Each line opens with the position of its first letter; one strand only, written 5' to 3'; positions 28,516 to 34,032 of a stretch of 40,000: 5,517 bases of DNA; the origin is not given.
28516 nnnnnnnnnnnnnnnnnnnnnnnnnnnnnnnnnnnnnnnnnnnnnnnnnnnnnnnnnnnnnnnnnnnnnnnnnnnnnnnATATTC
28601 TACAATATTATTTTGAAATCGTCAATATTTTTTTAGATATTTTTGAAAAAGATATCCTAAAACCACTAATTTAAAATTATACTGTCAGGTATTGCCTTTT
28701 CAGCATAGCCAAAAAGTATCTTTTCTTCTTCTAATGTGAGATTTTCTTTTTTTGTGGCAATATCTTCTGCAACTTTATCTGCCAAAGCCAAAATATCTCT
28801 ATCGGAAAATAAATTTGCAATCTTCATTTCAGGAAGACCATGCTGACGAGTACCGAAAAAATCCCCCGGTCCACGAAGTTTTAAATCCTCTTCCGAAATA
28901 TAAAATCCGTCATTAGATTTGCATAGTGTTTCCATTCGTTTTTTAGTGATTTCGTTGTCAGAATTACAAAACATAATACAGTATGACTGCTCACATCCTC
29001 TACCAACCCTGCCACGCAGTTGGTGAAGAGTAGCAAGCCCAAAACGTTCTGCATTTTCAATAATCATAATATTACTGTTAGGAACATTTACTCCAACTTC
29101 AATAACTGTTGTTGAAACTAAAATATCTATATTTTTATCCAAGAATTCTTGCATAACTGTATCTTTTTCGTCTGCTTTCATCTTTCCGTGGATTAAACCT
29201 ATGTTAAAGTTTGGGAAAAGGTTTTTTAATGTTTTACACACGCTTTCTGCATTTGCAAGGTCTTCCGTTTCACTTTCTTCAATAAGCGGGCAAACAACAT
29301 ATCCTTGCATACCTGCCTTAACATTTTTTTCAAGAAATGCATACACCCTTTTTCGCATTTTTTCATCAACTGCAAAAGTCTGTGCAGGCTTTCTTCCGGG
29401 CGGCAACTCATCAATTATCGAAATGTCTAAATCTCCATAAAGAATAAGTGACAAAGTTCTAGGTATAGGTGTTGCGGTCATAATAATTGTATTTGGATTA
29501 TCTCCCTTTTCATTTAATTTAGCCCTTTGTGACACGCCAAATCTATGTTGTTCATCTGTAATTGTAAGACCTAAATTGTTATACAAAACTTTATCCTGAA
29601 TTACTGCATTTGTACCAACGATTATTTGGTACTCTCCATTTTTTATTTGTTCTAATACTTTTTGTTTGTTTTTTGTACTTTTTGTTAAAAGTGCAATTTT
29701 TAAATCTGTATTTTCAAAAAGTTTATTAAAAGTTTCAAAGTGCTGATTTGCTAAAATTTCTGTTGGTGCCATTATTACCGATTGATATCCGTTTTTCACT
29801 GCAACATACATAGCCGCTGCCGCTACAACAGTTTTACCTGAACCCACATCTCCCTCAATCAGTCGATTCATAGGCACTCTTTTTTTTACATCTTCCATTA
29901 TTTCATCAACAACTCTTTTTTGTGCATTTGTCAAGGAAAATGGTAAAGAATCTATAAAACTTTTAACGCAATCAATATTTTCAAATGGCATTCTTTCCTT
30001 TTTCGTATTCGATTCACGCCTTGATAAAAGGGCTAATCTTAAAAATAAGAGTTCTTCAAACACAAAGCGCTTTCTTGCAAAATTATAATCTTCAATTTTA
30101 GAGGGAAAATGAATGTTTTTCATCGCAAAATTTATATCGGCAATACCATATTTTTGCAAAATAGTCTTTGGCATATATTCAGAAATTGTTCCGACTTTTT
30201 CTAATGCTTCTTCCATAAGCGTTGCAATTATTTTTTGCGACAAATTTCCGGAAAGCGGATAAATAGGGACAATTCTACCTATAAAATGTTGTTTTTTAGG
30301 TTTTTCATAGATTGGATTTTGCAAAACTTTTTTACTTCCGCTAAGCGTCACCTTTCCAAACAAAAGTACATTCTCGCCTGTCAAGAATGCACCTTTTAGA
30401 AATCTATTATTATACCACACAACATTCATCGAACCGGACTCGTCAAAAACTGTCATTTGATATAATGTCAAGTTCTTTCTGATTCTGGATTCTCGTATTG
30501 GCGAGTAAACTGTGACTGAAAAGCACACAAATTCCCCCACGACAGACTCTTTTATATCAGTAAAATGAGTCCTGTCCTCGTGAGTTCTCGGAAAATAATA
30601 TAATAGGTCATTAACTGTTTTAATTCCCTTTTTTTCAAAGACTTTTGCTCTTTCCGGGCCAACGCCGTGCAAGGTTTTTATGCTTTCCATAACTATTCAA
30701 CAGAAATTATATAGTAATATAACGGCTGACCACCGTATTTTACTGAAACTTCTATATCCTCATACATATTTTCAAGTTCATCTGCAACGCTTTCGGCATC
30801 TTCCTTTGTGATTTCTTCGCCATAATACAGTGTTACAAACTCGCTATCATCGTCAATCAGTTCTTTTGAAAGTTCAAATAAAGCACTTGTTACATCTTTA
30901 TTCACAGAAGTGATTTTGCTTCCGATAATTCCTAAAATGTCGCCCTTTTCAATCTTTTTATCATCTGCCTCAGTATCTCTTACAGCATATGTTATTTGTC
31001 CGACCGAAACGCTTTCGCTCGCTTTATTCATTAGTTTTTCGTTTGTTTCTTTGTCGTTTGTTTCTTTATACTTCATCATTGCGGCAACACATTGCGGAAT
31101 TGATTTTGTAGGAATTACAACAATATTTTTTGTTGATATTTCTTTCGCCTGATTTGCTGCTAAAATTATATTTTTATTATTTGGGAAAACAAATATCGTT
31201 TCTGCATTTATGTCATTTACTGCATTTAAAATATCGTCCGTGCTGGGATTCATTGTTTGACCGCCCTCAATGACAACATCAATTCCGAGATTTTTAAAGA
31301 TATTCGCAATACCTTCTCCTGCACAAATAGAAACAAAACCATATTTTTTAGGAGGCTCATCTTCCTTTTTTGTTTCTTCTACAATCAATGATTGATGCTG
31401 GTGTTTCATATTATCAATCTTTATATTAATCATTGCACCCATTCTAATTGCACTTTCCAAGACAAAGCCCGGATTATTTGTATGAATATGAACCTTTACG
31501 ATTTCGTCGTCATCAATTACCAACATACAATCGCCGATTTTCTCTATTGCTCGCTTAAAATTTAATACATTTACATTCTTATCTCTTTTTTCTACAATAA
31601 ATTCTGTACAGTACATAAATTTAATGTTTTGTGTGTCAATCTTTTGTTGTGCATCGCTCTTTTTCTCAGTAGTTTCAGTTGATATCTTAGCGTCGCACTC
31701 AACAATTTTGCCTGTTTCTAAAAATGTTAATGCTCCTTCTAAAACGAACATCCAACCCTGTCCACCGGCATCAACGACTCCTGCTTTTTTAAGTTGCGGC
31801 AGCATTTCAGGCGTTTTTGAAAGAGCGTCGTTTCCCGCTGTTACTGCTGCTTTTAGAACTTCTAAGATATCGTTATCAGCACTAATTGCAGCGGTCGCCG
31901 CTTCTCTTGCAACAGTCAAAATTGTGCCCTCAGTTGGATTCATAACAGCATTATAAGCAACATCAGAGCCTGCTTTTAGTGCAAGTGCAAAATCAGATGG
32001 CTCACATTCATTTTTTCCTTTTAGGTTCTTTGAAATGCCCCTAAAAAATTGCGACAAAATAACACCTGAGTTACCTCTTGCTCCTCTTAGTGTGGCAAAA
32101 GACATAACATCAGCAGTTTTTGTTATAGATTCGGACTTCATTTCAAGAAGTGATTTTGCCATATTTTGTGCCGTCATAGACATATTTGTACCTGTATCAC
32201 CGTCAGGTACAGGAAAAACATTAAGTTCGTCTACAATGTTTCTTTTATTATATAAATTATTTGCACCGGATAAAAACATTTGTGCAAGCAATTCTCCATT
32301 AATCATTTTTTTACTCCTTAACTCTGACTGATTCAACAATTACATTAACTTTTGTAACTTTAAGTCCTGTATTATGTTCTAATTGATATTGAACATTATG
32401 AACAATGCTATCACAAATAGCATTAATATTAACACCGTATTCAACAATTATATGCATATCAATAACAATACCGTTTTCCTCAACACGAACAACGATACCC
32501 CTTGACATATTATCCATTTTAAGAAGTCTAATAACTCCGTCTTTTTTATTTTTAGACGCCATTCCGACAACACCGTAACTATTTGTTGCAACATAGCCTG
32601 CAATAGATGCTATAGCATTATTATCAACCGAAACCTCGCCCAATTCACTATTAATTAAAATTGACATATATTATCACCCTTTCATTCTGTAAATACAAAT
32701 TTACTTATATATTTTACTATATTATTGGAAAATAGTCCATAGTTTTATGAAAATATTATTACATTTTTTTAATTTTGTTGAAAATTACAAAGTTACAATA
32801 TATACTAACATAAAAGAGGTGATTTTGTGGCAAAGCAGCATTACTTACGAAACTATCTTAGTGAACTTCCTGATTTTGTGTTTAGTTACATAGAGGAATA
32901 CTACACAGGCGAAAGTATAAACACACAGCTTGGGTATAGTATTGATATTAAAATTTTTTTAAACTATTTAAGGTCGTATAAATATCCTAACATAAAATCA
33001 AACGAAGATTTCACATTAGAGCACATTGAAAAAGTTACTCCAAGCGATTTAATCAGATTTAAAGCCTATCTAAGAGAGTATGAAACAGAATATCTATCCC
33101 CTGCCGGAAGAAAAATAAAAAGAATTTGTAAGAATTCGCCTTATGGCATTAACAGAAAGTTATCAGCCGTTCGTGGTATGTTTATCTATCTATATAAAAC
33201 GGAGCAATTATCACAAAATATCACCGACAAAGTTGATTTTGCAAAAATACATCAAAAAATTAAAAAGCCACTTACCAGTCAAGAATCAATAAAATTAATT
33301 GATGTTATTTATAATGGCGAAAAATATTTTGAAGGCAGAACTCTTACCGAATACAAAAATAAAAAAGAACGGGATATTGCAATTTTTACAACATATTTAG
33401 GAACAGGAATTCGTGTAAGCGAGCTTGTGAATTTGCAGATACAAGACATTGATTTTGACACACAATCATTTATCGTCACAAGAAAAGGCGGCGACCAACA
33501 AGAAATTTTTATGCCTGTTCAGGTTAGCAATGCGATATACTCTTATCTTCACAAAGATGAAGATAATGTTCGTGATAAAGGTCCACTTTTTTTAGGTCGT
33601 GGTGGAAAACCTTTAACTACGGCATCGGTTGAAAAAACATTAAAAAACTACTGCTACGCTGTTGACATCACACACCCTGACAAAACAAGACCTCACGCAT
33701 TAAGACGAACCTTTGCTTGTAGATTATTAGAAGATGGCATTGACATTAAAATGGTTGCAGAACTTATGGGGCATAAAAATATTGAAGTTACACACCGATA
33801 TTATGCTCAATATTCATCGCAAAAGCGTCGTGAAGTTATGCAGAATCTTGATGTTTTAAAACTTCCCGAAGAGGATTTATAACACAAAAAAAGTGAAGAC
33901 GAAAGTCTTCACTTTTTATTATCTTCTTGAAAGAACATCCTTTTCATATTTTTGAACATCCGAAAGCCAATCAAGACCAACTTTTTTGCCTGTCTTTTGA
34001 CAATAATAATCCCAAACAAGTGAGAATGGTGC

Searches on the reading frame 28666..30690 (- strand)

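Call 17: search_protein_families(library=ncbifam, proteins=[window:28666-30690:-], max_evalue=1e-8)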
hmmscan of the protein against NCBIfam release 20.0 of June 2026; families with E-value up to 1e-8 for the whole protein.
window:28666-30690:- (674 aa): 30 families (the best 25 are shown)
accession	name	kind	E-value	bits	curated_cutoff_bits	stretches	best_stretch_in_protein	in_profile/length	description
NF008168.0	PRK10917.2-2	equivalog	4.3e-259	862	718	1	3-658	112-776/795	ATP-dependent DNA helicase RecG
NF008165.0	PRK10917.1-3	equivalog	9.1e-258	857.3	711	1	2-665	8-680/692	ATP-dependent DNA helicase RecG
TIGR00643.1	recG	equivalog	1.4e-224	747.5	659.4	1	22-640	2-628/629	ATP-dependent DNA helicase RecG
NF008170.0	PRK10917.2-4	equivalog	3.6e-220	733.1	975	1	3-652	132-803/826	ATP-dependent DNA helicase RecG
NF008163.0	PRK10917.1-1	equivalog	9e-198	658.8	796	1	3-649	10-672/692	ATP-dependent DNA helicase RecG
NF008164.0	PRK10917.1-2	equivalog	3.8e-191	637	785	1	3-654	14-680/704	ATP-dependent DNA helicase RecG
NF008166.0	PRK10917.1-4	equivalog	2.2e-172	574.7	864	1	15-650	24-686/705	ATP-dependent DNA helicase RecG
NF008167.0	PRK10917.2-1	equivalog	2.6e-155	518.5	995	1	10-652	12-720/744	ATP-dependent DNA helicase RecG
TIGR00580.2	mfd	equivalog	1.5e-115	387.6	800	1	223-618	406-798/907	transcription-repair coupling factor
NF008169.0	PRK10917.2-3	equivalog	3.2e-102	343.1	555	1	13-641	6-603/610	ATP-dependent DNA helicase RecG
NF007966.0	PRK10689.1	equivalog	5.5e-81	272.7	1329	1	240-619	588-966/1148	transcription-repair coupling factor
TIGR00595.1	priA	equivalog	2e-16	59.7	230.35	1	277-385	1-106/509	replication restart helicase PriA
NF004066.1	PRK05580.1-3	equivalog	5.5e-16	58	813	1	245-384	245-379/788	primosomal protein N'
NF004070.0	PRK05580.2-2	equivalog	2.3e-15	55.8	921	1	248-385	192-326/729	primosomal protein N'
NF004069.0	PRK05580.2-1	equivalog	2.1e-14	52.9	767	1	266-384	121-234/612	primosomal protein N'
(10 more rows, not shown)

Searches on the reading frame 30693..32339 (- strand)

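Call 17: search_protein_families(library=ncbifam, proteins=[window:30693-32339:-], max_evalue=1e-8)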
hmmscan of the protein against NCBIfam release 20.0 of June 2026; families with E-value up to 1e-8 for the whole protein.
window:30693-32339:- (548 aa): 3 families
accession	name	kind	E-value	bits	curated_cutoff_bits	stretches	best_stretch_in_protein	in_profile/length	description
TIGR03599.1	YloV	subfamily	7.9e-189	628.6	396.1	1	18-548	1-530/530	DAK2 domain fusion protein YloV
NF038248.1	FakA_VfrB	equivalog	2.5e-161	537.9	975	1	12-548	2-549/549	fatty acid kinase catalytic subunit FakA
NF011049.0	PRK14479.1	subfamily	2e-10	39.9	492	1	29-189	375-540/568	dihydroxyacetone kinase family protein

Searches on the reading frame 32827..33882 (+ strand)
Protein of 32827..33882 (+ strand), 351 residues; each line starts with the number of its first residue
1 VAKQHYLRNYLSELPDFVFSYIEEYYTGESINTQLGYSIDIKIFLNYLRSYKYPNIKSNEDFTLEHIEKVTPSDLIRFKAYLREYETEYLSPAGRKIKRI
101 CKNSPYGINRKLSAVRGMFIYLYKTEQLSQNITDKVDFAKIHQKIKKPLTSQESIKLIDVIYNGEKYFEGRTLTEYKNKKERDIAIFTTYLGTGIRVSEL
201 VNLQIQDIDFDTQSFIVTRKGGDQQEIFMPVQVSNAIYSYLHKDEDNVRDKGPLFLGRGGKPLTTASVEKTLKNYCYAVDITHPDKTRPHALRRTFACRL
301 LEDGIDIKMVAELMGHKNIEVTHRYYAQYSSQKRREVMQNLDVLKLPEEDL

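Call 17: search_protein_families(library=ncbifam, proteins=[window:32827-33882:+], max_evalue=1e-8)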
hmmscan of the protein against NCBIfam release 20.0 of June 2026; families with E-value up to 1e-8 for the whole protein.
window:32827-33882:+ (351 aa): 12 families
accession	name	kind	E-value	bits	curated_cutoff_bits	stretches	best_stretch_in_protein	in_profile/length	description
NF003462.0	PRK05084.1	equivalog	1e-45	156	267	1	6-341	9-356/360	tyrosine recombinase XerS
TIGR02224.1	recomb_XerC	equivalog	7.1e-44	150.3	335.15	1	102-334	60-282/295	tyrosine recombinase XerC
NF040815.2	recomb_XerA_Arch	equivalog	1.6e-42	145.9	220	1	27-336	10-261/263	site-specific tyrosine recombinase/integron integrase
TIGR02225.1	recomb_XerD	equivalog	8e-40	137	329.6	1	30-336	14-281/290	site-specific tyrosine recombinase XerD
NF001399.0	PRK00283.1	subfamily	8.9e-36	123.6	279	1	69-338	50-292/300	tyrosine recombinase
NF002331.0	PRK01287.1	subfamily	2e-18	66.5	371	1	54-337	56-320/365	site-specific tyrosine recombinase XerC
TIGR02249.1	integrase_gron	subfamily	3.6e-17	62.7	265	0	267-340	241-311/315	integron integrase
NF011946.0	PRK15417.1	equivalog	4.3e-12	45.8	435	0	272-326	261-313/337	integron integrase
NF007371.0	PRK09871.1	subfamily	2.4e-10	40.3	222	1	177-329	22-175/198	tyrosine-type DNA invertase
NF040693.1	recomb_GmtY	equivalog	8.2e-10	38.5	340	0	239-332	338-435/441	gamma-mobile-trio recombinase GmtY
NF002685.0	PRK02436.1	equivalog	4.6e-09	36.5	178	1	109-326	58-244/245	site-specific tyrosine recombinase XerD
NF007370.0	PRK09870.1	subfamily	9.3e-09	35.2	221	0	193-328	44-179/200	tyrosine-type DNA invertase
